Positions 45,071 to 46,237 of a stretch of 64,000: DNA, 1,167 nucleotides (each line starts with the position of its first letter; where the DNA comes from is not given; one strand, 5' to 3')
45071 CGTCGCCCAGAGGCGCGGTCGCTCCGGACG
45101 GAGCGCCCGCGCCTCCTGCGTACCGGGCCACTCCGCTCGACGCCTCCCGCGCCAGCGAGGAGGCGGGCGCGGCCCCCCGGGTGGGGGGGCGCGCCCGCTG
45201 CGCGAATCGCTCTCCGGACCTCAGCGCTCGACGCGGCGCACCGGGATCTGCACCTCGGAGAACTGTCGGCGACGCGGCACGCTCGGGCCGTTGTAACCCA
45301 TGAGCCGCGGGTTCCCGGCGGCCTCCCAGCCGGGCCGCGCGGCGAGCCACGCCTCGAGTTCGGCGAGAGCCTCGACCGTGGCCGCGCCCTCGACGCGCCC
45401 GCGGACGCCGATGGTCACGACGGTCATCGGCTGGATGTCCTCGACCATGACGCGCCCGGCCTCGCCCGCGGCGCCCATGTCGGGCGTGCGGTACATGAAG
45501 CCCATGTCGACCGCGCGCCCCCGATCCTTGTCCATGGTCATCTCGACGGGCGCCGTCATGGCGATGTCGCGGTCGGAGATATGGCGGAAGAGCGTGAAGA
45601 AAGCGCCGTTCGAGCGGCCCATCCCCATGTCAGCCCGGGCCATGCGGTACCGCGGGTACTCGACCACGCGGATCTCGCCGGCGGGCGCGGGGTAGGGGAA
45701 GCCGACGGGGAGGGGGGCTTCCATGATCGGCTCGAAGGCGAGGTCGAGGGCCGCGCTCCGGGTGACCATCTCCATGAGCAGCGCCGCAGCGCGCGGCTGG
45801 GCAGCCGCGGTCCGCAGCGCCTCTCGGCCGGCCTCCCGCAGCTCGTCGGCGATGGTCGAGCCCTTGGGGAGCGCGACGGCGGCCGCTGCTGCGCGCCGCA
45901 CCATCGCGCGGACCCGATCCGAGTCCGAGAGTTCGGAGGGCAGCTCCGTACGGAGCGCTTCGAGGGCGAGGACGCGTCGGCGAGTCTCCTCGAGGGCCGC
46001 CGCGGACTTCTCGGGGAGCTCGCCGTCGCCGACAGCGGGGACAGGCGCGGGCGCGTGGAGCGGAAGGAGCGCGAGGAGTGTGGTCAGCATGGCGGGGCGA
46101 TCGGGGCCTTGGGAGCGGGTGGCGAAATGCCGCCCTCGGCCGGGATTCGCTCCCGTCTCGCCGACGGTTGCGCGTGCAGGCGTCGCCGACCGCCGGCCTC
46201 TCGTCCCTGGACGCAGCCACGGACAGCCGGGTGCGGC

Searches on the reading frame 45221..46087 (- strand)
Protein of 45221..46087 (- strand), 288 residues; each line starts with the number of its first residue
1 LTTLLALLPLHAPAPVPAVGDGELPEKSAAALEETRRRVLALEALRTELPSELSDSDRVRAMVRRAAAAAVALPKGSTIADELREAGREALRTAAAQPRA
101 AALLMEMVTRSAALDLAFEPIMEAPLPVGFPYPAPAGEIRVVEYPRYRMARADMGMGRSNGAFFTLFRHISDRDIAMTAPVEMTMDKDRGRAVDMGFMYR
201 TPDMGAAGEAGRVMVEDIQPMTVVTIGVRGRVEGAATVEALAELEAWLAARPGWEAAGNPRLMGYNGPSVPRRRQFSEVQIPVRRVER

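Call 74: search_protein_families(library=pfam, proteins=[window:45221-46087:-], max_evalue=0.01)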
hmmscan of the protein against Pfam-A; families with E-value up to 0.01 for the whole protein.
window:45221-46087:- (288 aa): 1 family
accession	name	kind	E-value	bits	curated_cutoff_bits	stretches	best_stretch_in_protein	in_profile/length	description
PF04832.17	SOUL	-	9.4e-09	36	27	1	143-281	20-172/173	SOUL heme-binding protein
